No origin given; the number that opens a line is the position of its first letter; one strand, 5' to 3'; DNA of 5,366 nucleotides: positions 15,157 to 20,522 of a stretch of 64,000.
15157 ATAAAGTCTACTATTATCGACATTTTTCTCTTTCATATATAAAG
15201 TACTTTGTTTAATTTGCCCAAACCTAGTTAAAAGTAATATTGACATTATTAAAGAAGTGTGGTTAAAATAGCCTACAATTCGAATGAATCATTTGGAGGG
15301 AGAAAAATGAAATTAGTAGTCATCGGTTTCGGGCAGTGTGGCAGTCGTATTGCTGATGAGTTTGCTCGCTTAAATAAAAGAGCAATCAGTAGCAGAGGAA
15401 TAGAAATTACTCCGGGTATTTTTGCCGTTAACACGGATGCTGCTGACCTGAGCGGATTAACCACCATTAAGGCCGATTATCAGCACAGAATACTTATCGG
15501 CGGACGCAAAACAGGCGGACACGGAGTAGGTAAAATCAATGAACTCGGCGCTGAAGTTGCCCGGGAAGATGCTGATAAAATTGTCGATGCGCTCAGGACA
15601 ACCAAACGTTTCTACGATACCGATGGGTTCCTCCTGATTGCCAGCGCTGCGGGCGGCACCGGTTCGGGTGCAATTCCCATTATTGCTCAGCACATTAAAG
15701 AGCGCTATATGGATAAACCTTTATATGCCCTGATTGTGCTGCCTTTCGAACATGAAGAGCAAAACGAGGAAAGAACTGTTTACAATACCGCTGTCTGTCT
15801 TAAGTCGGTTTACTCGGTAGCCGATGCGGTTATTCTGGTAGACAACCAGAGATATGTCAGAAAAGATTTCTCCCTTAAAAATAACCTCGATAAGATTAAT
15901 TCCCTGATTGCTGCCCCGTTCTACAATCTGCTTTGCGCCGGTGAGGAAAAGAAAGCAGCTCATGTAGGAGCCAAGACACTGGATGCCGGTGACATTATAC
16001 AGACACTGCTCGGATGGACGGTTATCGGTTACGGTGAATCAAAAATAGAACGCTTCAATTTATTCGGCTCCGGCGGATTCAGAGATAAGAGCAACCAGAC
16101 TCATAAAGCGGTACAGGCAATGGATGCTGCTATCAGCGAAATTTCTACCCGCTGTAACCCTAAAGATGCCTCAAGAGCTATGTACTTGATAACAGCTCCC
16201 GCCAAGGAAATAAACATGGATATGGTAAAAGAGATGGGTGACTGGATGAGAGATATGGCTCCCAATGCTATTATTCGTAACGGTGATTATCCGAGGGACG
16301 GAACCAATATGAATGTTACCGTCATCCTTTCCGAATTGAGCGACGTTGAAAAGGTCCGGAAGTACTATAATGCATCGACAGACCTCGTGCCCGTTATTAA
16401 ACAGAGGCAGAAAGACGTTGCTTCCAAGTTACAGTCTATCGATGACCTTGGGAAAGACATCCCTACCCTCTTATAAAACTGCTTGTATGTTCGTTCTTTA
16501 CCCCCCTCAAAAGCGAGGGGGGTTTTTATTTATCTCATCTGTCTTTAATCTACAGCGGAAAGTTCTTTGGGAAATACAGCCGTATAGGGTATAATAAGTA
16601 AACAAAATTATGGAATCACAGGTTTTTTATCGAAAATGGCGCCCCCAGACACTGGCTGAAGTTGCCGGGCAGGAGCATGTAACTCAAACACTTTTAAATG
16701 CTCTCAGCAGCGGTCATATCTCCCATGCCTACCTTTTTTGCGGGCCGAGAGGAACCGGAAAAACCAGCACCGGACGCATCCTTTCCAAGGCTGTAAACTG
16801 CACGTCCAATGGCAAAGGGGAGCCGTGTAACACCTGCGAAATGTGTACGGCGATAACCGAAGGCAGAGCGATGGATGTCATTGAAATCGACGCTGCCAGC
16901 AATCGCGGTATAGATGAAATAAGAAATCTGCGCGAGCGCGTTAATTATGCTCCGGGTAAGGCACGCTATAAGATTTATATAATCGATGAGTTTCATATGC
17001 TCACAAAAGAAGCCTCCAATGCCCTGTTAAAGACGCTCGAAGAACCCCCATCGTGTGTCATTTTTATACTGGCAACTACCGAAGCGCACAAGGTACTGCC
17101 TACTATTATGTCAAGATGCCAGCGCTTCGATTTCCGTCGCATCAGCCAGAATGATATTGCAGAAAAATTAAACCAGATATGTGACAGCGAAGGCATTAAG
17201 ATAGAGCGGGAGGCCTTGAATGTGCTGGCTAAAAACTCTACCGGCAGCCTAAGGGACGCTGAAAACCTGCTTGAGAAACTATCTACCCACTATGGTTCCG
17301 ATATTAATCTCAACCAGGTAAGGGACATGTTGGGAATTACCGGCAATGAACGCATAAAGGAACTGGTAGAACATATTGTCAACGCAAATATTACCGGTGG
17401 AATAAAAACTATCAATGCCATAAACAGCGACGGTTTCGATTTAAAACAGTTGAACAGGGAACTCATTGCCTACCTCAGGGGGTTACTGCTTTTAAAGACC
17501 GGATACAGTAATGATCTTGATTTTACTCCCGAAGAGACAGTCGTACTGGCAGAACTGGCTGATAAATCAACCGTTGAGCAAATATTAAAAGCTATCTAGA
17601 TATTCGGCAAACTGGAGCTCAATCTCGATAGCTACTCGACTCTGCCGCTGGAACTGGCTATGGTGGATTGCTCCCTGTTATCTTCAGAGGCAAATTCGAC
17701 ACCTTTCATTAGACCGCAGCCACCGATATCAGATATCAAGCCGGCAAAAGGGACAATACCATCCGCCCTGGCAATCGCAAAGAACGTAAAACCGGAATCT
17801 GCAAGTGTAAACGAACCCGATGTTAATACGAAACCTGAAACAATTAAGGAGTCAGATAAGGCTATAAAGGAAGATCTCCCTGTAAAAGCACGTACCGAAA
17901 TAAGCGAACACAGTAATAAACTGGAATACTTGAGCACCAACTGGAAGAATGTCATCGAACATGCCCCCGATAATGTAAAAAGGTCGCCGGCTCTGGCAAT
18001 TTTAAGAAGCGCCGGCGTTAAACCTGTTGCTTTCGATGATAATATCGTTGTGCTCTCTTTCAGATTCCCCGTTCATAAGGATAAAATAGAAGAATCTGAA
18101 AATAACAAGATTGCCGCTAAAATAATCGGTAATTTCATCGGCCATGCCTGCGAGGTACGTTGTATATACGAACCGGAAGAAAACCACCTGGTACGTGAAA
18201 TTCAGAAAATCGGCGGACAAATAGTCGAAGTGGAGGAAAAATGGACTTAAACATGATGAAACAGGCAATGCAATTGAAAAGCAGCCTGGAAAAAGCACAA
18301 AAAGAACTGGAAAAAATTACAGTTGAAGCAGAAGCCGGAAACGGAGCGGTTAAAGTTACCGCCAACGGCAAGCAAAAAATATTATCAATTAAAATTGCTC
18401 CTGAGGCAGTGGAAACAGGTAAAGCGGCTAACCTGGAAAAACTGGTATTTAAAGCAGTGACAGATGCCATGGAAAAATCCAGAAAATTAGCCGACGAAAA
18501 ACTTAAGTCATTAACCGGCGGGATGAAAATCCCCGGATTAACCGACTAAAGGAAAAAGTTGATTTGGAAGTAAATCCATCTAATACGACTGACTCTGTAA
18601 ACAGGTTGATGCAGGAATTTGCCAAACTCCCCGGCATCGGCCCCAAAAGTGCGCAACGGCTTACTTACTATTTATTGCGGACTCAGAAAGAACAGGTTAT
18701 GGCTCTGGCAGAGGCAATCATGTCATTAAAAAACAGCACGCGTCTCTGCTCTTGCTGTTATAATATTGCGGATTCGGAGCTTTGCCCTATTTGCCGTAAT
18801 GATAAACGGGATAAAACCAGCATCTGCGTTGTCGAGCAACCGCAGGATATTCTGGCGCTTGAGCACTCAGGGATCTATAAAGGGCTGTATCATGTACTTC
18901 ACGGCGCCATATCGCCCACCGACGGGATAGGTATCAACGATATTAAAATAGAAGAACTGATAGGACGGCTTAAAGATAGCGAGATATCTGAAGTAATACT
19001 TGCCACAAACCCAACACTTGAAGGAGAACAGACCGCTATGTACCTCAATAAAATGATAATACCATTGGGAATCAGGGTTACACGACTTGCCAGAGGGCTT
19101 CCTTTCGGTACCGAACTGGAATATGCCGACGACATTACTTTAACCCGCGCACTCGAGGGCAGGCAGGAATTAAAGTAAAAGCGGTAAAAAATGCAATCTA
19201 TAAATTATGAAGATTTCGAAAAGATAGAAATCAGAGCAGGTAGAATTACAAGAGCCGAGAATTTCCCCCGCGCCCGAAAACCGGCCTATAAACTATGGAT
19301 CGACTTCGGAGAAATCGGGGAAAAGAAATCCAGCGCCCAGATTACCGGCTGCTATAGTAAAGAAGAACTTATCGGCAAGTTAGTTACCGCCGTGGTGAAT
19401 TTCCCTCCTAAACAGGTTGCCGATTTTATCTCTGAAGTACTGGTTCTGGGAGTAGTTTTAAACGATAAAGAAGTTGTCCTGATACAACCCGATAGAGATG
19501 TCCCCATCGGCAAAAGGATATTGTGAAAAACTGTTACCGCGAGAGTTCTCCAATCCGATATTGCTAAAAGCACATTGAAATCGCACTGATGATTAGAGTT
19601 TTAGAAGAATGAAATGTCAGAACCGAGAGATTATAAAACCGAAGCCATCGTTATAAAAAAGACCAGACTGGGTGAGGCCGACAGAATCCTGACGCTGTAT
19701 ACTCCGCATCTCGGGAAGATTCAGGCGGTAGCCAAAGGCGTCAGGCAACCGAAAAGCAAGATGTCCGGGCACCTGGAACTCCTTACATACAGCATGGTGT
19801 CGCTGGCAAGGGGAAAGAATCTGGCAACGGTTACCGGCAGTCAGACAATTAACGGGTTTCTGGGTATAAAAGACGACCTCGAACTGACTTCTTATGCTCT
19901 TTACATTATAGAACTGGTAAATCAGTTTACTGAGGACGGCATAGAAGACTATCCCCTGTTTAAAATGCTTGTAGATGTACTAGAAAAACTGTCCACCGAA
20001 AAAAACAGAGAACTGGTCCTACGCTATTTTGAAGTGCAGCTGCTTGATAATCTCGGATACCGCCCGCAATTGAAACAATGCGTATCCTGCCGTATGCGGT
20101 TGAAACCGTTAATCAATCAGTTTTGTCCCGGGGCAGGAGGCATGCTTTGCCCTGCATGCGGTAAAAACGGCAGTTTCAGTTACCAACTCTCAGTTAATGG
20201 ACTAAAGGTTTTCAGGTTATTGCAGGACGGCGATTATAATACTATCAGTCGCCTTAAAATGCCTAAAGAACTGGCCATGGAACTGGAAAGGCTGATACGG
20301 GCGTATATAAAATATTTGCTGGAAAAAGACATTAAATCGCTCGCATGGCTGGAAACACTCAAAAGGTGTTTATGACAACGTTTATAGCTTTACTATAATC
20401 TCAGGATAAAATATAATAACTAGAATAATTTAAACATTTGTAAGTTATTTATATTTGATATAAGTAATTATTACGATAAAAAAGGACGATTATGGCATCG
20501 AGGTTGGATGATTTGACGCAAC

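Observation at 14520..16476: CetZ-like (archaeal cell-shape tubulin) homologue in a bacterial genome, divergent from an HTH-receiver regulator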

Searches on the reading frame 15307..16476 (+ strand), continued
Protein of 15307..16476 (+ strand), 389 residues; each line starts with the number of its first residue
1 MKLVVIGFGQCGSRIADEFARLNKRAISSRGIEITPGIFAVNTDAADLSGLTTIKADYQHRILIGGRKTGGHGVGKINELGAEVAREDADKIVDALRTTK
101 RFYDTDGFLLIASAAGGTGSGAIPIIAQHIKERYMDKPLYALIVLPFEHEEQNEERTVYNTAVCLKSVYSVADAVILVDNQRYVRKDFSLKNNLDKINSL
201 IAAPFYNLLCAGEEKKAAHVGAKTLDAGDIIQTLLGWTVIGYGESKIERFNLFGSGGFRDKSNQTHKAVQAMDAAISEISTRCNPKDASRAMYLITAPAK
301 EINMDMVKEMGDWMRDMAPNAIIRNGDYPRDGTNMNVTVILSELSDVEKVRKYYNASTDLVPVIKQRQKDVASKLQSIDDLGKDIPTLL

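Call 75: search_protein_families(library=pfam, proteins=[L040:5567-7744:-, L040:4980-5501:-, L018:5019-5852:+, L018:5861-6883:+, L018:3163-3696:+, L040:3734-4906:+, L030:8001-9173:+, P0150], max_evalue=0.001)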
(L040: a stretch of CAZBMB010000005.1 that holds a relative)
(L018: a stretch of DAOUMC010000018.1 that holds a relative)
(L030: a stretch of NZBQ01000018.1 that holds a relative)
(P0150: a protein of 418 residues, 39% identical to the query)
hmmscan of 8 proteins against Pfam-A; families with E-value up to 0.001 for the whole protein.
L040:5567-7744:- (725 aa): 1 family
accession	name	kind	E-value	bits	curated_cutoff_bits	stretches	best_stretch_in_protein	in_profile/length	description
PF10157.14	BORCS6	-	2.9e-06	27.8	35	1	349-429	9-89/101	BLOC-1-related complex sub-unit 6 C-terminal helix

L040:4980-5501:- (173 aa): 0 families

L018:5019-5852:+ (278 aa): 0 families

L018:5861-6883:+ (341 aa): 1 family
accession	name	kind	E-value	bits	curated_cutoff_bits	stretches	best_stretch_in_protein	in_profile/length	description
PF06050.19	HGD-D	-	1.3e-27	97.7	28.4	1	8-325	2-342/342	2-hydroxyglutaryl-CoA dehydratase, D-component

L018:3163-3696:+ (178 aa): 3 families
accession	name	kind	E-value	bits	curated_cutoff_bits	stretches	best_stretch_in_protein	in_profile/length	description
PF18306.6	LDcluster4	-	4.2e-45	153.5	26.3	1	25-169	3-151/151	SLOG cluster4 family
PF02481.21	DNA_processg_A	-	1.6e-08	34.5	29.6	1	20-86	39-107/212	DNA recombination-mediator protein A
PF03641.19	Lysine_decarbox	-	2.1e-05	25.2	27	1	65-135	1-73/131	Possible lysine decarboxylase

L040:3734-4906:+ (391 aa): 3 families
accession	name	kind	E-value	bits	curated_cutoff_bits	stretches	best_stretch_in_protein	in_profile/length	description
PF00091.31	Tubulin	-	6.7e-34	118.3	33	1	3-182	2-184/190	Tubulin/FtsZ family, GTPase domain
PF21011.2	CetZ_C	-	2e-17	63.7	21.6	1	189-356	3-175/180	Tubulin-like CetZ, C-terminal domain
PF13809.12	Tubulin_2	-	0.00047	19.9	27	0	108-166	164-229/356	Tubulin like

L030:8001-9173:+ (391 aa): 3 families
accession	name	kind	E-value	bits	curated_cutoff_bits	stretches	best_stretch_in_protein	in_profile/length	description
PF00091.31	Tubulin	-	4.8e-34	118.7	33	1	3-182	2-184/190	Tubulin/FtsZ family, GTPase domain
PF21011.2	CetZ_C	-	7.4e-17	61.8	21.6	1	189-361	3-180/180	Tubulin-like CetZ, C-terminal domain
PF13809.12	Tubulin_2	-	3.2e-06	27.1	27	1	108-178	164-234/356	Tubulin like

P0150 (418 aa): 2 families
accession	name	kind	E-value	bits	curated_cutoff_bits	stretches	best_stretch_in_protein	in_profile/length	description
PF00091.31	Tubulin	-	1.1e-21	78.4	33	1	4-195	3-187/190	Tubulin/FtsZ family, GTPase domain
PF21011.2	CetZ_C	-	6.6e-12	45.7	21.6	1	198-373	2-167/180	Tubulin-like CetZ, C-terminal domain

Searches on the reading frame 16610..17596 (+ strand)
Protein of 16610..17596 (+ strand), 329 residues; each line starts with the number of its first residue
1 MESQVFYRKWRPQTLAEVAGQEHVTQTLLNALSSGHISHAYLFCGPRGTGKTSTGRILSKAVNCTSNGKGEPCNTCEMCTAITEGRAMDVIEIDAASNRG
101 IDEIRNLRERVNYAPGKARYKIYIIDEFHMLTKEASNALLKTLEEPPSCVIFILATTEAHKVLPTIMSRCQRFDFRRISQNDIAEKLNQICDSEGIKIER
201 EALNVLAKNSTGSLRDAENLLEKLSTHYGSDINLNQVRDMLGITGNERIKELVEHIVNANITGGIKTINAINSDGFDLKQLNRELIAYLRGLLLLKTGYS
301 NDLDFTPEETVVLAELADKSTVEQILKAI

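Call 34: search_protein_families(library=pfam, proteins=[window:16610-17596:+], max_evalue=0.00001)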
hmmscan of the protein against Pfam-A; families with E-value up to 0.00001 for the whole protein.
window:16610-17596:+ (329 aa): 5 families
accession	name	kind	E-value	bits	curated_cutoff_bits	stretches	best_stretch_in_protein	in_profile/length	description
PF13177.12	DNA_pol3_delta2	-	5.3e-48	163.5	27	1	20-178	1-160/161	DNA polymerase III, delta subunit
PF12169.13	DNA_pol3_gamma3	-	1.8e-13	50.9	24.4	1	233-325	2-96/143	DNA polymerase III subunits gamma and tau domain III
PF00004.35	AAA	-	9.2e-13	49.2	21.2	1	42-175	2-125/131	ATPase family associated with various cellular activities (AAA)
PF22608.2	DNAX_ATPase_lid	-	2.1e-09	37.5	27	1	183-221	2-40/49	DNA polymerase III clamp loader subunit, ATPase lid domain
PF21960.2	RCF1-5-like_lid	-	3.8e-06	27.2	27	0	186-222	2-39/43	RCF1/5-like, AAA+ ATPase lid domain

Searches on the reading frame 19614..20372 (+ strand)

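Call 34: search_protein_families(library=pfam, proteins=[window:19614-20372:+], max_evalue=0.00001)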
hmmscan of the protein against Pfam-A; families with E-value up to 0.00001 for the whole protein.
window:19614-20372:+ (253 aa): 2 families
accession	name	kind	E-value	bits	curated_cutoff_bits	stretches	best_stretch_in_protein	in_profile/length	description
PF02565.21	RecO_C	-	9.1e-34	116.9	22.1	1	88-243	3-156/157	Recombination protein O C terminal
PF11967.14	RecO_N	-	2.1e-21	76.1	27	1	6-82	3-80/80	Recombination protein O N terminal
